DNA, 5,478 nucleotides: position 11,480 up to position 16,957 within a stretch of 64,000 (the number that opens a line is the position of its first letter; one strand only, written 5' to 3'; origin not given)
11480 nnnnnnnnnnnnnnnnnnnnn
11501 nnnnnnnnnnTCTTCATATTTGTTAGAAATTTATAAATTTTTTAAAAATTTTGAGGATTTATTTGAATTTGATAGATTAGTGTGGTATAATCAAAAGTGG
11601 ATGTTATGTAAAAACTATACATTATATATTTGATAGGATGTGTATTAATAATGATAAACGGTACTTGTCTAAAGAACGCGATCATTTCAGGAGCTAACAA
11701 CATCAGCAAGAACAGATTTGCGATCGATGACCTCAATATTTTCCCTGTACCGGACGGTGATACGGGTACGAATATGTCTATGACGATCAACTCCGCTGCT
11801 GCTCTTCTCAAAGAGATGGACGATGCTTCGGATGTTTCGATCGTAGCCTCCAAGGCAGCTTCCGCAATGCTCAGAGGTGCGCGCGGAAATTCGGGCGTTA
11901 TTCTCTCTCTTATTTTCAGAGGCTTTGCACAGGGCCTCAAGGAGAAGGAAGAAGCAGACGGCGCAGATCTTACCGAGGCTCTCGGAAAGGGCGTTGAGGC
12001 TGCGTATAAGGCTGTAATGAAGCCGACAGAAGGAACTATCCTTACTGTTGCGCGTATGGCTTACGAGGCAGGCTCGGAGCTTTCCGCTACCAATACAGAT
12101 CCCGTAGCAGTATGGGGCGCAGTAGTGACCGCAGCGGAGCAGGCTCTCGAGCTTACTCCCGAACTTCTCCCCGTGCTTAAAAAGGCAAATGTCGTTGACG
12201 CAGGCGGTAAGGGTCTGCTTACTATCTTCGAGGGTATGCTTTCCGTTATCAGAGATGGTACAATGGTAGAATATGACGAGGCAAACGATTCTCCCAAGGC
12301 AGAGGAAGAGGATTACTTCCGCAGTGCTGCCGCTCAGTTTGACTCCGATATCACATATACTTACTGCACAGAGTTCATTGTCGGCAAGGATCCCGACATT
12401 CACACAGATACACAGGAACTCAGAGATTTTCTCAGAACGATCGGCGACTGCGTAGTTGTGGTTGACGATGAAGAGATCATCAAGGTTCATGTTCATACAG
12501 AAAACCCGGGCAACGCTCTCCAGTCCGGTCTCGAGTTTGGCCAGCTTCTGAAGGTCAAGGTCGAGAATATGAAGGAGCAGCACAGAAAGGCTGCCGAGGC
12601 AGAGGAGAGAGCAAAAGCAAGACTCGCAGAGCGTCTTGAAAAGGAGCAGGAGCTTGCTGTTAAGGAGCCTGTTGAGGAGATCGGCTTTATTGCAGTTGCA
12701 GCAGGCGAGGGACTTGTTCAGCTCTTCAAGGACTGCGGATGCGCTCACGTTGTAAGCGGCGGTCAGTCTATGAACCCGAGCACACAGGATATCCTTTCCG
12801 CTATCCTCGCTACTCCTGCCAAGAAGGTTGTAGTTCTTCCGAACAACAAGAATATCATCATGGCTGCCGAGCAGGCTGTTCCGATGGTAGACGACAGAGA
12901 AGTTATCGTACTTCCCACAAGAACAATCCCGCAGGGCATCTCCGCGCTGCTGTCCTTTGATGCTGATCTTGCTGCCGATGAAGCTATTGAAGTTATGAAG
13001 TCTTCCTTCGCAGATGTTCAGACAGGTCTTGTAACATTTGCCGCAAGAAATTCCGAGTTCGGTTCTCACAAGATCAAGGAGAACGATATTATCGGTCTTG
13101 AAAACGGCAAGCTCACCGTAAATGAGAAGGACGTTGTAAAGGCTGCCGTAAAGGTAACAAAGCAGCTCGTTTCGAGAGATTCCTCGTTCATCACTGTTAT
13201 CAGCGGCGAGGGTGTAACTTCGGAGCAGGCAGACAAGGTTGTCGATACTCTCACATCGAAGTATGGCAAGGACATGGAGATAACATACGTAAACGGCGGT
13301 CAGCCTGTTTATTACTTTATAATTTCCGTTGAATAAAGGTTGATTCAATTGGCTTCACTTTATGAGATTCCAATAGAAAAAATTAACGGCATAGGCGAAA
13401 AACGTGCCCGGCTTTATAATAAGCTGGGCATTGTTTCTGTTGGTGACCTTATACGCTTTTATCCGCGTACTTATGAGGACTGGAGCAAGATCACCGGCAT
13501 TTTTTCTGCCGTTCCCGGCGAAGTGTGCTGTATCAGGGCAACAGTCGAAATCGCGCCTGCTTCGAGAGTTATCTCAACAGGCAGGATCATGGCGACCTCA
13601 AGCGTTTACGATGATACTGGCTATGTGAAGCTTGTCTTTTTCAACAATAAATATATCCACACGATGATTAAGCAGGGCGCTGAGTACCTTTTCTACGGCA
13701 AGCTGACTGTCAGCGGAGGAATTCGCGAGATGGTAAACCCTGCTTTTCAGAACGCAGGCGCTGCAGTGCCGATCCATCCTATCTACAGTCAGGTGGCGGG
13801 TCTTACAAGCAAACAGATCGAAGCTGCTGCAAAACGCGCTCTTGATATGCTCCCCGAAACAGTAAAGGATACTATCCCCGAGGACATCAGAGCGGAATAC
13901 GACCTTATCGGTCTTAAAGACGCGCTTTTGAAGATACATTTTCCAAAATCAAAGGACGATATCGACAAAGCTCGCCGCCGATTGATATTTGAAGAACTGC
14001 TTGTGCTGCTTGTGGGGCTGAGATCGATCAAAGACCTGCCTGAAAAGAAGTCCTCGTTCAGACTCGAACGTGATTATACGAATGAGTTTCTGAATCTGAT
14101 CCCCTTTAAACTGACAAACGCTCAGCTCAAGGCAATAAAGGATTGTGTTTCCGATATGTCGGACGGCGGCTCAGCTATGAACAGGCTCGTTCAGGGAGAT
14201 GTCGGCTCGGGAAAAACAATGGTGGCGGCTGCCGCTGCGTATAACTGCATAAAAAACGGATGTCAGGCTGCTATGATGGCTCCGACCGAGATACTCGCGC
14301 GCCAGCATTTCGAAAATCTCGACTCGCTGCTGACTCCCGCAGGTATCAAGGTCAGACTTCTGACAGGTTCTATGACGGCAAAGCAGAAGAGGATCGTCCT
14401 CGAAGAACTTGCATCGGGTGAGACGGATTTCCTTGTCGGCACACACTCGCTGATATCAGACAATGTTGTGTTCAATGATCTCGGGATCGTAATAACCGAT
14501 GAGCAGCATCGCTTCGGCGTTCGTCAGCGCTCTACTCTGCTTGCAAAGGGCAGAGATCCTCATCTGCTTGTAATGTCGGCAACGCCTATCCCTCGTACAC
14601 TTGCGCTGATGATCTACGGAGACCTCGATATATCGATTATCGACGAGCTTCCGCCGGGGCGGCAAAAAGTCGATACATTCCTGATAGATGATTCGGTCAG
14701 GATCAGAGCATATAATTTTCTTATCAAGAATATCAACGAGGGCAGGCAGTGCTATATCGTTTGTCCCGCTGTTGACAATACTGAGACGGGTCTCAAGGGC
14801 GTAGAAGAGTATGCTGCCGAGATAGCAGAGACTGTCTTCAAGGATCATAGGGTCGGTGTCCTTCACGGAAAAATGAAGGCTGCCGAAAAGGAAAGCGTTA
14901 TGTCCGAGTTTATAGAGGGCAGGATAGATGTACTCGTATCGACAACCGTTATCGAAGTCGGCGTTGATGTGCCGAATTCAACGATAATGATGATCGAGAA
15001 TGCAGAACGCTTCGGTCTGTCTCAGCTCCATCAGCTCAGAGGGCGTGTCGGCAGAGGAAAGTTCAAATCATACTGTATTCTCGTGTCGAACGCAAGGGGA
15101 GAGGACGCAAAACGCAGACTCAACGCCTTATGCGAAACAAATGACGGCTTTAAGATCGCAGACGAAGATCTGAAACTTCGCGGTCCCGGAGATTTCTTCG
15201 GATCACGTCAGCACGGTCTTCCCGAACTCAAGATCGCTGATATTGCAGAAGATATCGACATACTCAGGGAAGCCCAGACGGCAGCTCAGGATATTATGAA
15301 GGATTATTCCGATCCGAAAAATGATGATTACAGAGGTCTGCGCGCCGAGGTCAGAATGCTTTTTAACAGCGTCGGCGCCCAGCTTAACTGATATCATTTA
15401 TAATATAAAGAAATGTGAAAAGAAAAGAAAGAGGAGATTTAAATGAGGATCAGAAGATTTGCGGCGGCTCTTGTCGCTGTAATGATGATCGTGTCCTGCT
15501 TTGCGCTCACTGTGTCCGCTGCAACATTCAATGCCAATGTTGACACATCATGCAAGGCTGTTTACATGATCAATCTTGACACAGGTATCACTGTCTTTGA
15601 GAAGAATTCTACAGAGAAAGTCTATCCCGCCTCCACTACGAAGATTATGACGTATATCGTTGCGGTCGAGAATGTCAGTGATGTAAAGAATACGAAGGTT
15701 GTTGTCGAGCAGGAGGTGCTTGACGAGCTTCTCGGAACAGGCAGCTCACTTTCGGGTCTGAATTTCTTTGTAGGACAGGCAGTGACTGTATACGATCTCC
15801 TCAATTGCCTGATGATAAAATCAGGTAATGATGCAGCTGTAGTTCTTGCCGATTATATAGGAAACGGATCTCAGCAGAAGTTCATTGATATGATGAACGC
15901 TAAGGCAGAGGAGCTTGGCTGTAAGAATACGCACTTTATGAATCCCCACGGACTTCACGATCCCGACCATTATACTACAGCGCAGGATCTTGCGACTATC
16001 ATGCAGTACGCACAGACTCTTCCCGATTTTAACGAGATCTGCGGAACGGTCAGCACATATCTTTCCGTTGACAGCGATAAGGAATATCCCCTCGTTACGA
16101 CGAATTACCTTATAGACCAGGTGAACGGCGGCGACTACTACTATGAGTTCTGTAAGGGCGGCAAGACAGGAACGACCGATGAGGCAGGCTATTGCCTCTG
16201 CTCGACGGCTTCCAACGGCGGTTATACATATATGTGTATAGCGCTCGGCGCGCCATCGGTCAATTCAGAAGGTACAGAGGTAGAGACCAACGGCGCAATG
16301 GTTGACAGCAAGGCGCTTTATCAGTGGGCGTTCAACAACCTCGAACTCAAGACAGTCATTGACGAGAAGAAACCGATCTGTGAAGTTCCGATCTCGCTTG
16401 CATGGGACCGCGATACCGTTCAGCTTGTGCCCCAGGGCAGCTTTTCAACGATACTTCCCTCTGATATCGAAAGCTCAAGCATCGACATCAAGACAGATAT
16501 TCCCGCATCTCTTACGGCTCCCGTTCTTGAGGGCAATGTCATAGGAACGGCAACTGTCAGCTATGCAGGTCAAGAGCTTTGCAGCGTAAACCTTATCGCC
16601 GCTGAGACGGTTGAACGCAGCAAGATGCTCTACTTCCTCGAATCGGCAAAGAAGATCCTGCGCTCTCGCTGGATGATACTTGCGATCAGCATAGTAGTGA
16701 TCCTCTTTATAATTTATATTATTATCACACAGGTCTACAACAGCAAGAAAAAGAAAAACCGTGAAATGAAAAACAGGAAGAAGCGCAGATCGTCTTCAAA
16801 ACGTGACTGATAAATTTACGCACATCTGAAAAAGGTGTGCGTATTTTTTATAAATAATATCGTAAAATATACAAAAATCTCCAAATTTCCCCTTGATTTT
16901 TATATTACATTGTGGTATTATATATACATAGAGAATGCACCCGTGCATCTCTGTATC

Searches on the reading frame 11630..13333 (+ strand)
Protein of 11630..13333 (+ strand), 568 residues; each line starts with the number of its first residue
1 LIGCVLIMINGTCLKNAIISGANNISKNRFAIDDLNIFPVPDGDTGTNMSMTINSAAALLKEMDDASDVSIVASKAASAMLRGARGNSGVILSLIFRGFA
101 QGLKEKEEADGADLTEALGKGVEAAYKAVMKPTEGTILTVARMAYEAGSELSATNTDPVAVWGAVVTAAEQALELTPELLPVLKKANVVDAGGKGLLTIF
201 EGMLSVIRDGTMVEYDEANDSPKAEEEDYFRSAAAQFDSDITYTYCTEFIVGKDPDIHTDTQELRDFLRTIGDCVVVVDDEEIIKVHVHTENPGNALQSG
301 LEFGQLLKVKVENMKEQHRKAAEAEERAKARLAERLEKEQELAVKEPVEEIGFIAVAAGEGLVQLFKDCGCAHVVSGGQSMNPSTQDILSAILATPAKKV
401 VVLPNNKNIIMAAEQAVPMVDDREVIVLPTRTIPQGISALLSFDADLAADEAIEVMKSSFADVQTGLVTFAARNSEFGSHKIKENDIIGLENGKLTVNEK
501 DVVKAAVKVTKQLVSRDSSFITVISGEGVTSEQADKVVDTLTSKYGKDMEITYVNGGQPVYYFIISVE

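Call 48: search_protein_families(library=pfam, proteins=[window:11630-13333:+], max_evalue=0.00001)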
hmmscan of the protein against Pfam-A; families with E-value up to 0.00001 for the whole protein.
window:11630-13333:+ (568 aa): 3 families
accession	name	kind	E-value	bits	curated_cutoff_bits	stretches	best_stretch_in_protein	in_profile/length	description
PF13684.11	FakA-like_C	-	2.6e-75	252.9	23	1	352-568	1-216/216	Fatty acid kinase subunit A-like, C-terminal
PF02734.22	Dak2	-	5.7e-43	147.3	27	1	39-204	1-173/174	DAK2 domain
PF21645.3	FakA-like_M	-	7.5e-31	106.2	24.9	1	243-320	2-79/80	Fatty acid kinase subunit A-like, middle domain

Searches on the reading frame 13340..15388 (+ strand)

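Call 48: search_protein_families(library=pfam, proteins=[window:13340-15388:+], max_evalue=0.00001)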
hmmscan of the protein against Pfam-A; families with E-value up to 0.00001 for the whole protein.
window:13340-15388:+ (683 aa): 5 families
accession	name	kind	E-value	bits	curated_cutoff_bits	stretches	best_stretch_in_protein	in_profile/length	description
PF00271.37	Helicase_C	-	6.8e-25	87.9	23.5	1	460-573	5-109/110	Helicase conserved C-terminal domain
PF00270.35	DEAD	-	1.9e-24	86.7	26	1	260-421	2-164/167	DEAD/DEAH box helicase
PF17191.10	RecG_wedge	-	4.6e-23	82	23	1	12-167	2-158/162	RecG wedge domain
PF19833.4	RecG_dom3_C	-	1.3e-15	57.6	26.8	1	600-673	1-75/87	ATP-dependent DNA helicase RecG, domain 3, C-terminal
PF04851.21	ResIII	-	3e-11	43.9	22.5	1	256-416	2-162/164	Type III restriction enzyme, res subunit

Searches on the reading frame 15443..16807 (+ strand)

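Call 48: search_protein_families(library=pfam, proteins=[window:15443-16807:+], max_evalue=0.00001)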
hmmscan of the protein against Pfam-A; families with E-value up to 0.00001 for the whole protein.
window:15443-16807:+ (455 aa): 3 families
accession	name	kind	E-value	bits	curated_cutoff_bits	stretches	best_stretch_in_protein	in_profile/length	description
PF00768.25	Peptidase_S11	-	3e-49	168.1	27.6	1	34-271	9-238/239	D-alanyl-D-alanine carboxypeptidase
PF13354.11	Beta-lactamase2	-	2.3e-11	43.9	22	1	40-188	2-144/214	Beta-lactamase enzyme family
PF07943.18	PBP5_C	-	8.1e-09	36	21.2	1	322-392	22-91/91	Penicillin-binding protein 5, C-terminal domain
